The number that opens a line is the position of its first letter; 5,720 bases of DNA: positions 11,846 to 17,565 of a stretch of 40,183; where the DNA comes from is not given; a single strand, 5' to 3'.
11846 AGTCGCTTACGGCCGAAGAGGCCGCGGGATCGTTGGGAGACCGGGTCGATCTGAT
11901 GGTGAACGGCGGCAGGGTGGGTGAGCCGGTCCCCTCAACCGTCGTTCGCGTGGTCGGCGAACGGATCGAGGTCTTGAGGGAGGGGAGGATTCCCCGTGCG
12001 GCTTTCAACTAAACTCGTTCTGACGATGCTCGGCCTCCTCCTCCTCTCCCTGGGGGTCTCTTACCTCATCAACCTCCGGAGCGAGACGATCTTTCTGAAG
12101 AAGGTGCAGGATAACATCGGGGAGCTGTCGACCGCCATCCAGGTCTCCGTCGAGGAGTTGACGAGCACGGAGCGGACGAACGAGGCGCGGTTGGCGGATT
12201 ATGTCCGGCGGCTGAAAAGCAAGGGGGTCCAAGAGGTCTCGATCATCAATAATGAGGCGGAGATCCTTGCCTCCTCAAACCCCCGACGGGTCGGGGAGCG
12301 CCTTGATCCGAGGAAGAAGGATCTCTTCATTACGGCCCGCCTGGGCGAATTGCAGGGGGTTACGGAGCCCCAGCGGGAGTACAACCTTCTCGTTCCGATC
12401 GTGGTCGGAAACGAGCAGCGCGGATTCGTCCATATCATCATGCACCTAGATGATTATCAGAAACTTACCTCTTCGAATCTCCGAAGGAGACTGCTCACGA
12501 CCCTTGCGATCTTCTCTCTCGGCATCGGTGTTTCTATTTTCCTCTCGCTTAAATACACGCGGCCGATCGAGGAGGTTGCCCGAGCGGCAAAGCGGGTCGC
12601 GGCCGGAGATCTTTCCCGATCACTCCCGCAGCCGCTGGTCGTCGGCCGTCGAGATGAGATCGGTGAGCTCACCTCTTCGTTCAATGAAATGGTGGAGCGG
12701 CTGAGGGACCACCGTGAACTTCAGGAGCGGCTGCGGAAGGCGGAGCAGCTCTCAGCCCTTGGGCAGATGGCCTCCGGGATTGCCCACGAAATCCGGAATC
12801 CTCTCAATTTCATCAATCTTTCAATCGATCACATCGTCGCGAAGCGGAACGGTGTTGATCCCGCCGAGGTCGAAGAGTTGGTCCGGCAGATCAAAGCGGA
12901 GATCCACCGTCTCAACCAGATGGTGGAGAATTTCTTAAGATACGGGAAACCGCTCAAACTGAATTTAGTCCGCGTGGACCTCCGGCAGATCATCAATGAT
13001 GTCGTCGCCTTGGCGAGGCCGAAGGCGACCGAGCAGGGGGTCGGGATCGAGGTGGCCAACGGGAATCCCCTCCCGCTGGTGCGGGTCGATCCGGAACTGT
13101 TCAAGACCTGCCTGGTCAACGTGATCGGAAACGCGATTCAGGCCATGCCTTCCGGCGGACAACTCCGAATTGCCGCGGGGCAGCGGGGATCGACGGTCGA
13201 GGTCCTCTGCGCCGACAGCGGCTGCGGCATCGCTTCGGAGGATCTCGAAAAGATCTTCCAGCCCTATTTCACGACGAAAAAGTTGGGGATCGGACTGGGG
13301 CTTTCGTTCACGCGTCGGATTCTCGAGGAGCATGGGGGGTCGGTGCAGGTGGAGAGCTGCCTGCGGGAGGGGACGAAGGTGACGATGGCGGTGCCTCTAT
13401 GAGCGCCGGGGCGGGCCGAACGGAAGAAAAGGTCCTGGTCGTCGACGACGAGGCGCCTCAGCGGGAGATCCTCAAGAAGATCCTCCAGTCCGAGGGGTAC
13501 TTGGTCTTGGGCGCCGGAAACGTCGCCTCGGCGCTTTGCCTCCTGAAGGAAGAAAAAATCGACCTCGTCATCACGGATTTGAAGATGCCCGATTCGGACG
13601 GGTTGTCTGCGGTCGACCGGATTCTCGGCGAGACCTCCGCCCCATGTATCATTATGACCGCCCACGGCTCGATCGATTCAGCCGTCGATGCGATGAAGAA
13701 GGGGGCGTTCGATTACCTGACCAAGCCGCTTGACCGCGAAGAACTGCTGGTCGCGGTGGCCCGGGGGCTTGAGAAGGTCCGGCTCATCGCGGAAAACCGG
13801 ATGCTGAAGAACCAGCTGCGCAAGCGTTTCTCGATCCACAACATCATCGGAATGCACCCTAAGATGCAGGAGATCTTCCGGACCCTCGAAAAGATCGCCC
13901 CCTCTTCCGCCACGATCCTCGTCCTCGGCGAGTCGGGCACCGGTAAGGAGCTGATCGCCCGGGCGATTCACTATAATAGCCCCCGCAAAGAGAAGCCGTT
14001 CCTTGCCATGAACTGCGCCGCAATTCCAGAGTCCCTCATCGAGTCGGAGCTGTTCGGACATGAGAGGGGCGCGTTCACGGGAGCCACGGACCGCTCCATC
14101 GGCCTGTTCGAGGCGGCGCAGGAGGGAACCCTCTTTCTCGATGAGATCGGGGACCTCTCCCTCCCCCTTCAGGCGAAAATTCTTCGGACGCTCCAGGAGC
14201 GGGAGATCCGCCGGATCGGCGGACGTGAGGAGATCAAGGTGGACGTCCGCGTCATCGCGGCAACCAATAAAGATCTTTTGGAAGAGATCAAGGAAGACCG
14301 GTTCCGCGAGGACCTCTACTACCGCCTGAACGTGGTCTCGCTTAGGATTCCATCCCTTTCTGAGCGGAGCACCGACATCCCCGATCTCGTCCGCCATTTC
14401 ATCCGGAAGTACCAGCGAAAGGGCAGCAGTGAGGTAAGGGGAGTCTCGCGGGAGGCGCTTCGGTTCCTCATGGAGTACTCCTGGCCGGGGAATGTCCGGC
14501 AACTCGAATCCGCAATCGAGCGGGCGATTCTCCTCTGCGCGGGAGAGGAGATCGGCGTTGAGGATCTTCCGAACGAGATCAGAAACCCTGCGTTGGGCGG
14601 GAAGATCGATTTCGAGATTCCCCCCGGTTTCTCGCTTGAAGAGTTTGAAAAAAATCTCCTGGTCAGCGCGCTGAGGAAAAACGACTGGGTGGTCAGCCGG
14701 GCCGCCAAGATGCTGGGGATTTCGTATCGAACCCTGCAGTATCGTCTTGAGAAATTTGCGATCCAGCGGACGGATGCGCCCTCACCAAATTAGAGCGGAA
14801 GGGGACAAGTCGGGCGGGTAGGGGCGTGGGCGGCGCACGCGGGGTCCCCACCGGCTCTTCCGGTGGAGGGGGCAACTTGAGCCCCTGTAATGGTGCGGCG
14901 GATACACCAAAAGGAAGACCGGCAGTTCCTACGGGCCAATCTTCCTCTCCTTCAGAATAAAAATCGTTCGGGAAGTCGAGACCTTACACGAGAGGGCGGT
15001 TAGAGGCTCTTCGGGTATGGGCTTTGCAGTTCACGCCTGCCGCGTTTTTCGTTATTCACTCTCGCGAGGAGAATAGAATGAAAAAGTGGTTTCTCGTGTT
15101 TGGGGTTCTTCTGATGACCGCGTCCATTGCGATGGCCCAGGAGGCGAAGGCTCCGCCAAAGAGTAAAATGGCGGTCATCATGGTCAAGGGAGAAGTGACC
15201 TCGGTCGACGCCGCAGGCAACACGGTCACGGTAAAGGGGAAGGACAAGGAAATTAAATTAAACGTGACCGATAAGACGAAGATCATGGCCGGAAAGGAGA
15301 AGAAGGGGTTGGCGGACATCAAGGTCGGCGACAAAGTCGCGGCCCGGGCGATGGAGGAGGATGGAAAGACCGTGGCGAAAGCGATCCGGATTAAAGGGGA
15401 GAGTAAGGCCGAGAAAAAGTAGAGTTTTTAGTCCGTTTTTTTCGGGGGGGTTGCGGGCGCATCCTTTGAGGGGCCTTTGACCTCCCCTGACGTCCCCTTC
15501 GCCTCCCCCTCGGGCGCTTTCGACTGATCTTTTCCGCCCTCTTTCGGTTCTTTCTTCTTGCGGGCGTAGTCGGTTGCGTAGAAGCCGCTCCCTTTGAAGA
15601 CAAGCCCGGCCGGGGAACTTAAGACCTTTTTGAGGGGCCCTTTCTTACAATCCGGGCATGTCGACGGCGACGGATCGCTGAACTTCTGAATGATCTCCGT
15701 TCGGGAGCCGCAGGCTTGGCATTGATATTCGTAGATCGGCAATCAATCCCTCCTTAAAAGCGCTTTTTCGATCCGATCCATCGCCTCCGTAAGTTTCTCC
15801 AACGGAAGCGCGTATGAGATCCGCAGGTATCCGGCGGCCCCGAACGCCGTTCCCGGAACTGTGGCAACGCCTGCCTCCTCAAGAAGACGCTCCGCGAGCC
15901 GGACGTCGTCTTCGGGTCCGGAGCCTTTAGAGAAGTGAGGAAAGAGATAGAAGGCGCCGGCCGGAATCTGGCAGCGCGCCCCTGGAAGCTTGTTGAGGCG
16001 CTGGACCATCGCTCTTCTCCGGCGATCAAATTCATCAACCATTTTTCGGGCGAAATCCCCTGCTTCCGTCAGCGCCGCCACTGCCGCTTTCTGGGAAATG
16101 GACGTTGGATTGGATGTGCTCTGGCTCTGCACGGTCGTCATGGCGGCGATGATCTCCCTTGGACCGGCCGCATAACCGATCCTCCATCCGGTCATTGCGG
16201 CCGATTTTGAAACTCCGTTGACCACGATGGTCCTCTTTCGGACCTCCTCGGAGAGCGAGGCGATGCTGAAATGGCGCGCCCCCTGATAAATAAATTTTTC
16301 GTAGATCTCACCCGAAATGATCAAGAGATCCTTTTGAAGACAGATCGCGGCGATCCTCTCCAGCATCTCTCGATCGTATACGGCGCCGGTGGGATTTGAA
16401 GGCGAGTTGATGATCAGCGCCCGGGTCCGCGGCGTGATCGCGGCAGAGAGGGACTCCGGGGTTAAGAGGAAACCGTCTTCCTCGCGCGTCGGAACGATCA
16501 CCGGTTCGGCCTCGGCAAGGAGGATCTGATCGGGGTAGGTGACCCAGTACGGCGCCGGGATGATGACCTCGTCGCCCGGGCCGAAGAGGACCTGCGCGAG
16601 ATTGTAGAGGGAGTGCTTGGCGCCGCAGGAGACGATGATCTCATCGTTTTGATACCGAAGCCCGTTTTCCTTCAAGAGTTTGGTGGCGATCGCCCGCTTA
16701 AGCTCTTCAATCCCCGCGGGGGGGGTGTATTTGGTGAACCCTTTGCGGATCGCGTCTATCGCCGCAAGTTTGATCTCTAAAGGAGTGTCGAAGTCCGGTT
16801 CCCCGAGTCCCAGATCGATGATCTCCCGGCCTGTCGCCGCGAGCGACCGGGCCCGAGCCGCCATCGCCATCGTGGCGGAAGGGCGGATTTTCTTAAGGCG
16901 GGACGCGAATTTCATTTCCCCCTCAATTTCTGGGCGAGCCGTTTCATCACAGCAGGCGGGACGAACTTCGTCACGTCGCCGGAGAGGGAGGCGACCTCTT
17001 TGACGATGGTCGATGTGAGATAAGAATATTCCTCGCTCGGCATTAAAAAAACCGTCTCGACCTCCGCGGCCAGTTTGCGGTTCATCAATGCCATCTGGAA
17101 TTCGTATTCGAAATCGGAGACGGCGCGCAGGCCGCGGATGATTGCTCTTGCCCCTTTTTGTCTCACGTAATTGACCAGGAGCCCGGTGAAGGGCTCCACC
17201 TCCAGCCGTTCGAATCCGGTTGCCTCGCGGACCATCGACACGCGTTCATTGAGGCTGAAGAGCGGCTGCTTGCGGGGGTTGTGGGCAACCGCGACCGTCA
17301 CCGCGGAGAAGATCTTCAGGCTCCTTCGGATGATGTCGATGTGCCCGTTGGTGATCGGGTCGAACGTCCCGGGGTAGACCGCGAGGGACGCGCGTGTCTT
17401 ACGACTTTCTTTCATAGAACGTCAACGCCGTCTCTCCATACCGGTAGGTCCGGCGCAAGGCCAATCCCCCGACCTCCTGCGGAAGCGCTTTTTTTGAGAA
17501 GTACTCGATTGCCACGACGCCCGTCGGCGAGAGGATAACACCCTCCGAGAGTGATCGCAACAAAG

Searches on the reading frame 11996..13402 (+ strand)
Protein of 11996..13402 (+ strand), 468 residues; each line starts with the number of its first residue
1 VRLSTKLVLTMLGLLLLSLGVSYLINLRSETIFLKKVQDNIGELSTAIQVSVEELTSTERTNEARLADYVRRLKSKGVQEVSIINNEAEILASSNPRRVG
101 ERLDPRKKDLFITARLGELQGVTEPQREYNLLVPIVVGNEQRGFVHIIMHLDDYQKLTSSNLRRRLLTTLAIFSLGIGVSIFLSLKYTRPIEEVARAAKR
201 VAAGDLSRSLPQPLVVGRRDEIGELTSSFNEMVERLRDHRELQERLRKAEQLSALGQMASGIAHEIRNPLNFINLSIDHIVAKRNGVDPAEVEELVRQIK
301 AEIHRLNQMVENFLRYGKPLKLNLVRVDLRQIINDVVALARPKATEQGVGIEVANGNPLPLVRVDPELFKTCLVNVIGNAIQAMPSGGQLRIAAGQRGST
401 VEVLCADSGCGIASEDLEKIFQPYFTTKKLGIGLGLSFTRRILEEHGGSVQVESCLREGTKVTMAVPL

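Call 31: search_protein_families(library=pfam, proteins=[window:11996-13402:+])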
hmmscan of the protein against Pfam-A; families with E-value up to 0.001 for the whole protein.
window:11996-13402:+ (468 aa): 3 families
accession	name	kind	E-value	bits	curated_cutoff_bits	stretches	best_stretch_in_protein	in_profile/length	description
PF02518.31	HATPase_c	-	1.1e-20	74.5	26.4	1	365-468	2-109/111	Histidine kinase-, DNA gyrase B-, and HSP90-like ATPase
PF00672.30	HAMP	-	1.6e-15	57.6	25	1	188-238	7-53/53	HAMP domain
PF00512.31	HisKA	-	2.8e-13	50.1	26.9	1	255-318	2-62/66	His Kinase A (phospho-acceptor) domain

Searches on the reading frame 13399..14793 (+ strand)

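Call 8: search_protein_families(library=pfam, proteins=[window:13399-14793:+])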
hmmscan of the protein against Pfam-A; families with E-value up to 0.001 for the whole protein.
window:13399-14793:+ (464 aa): 8 families
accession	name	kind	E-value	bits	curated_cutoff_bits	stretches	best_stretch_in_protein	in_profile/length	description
PF00158.32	Sigma54_activat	-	8e-74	247.3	20.2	1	149-315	1-167/168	Sigma-54 interaction domain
PF00072.30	Response_reg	-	3.8e-29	101.5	30.2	1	12-120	1-110/111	Response regulator receiver domain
PF25601.1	AAA_lid_14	-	2.9e-27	94.7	27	1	322-397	2-77/87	AAA+ ATPase lid domain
PF14532.12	Sigma54_activ_2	-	2e-24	86.8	25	1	151-320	2-138/138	Sigma-54 interaction domain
PF02954.25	HTH_8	-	6.6e-16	58.2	22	1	412-453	1-42/42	Bacterial regulatory protein, Fis family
PF07728.20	AAA_5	-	1.3e-06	28.9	22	1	173-291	2-123/139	AAA domain (dynein-related subfamily)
PF00004.35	AAA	-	3.2e-05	24.8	21.2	1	173-306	1-127/131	ATPase family associated with various cellular activities (AAA)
PF13556.12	HTH_30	-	0.0002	21.5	27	1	425-453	8-36/59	PucR C-terminal helix-turn-helix domain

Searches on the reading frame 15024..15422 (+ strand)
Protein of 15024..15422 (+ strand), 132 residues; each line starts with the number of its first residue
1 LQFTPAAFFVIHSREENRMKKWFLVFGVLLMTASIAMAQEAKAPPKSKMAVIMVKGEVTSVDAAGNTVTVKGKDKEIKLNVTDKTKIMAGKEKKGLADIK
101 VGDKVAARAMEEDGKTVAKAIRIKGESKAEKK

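Call 8: search_protein_families(library=pfam, proteins=[window:15024-15422:+])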
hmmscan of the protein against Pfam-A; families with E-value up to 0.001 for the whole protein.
window:15024-15422:+ (132 aa): 2 families
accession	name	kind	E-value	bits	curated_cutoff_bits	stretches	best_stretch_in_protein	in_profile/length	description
PF18914.6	DUF5666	-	8.8e-07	29.6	27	1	55-121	1-59/60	Domain of unknown function (DUF5666)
PF11604.15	CusF_Ec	-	0.00014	22.1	27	1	53-121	3-70/72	Copper binding periplasmic protein CusF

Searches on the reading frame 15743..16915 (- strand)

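Call 31: search_protein_families(library=pfam, proteins=[window:15743-16915:-])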
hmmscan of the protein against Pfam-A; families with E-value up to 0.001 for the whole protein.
window:15743-16915:- (390 aa): 2 families
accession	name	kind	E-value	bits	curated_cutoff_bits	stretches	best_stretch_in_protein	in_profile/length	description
PF00155.27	Aminotran_1_2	-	5e-77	260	19.7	1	31-382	2-361/361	Aminotransferase class I and II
PF01041.23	DegT_DnrJ_EryC1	-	4.9e-08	33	19.8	1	98-200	48-143/360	DegT/DnrJ/EryC1/StrS aminotransferase family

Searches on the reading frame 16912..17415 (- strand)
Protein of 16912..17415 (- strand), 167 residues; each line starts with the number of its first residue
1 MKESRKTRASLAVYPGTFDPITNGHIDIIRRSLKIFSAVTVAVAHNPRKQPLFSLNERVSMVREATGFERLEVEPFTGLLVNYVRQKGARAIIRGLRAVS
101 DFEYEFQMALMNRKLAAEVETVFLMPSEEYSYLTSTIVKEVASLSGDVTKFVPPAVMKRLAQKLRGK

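Call 32: search_protein_families(library=pfam, proteins=[window:16912-17415:-])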
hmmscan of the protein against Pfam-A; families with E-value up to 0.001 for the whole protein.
window:16912-17415:- (167 aa): 1 family
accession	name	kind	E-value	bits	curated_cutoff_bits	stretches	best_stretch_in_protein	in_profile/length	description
PF01467.32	CTP_transf_like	-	1.1e-29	103.7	21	1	13-140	1-132/133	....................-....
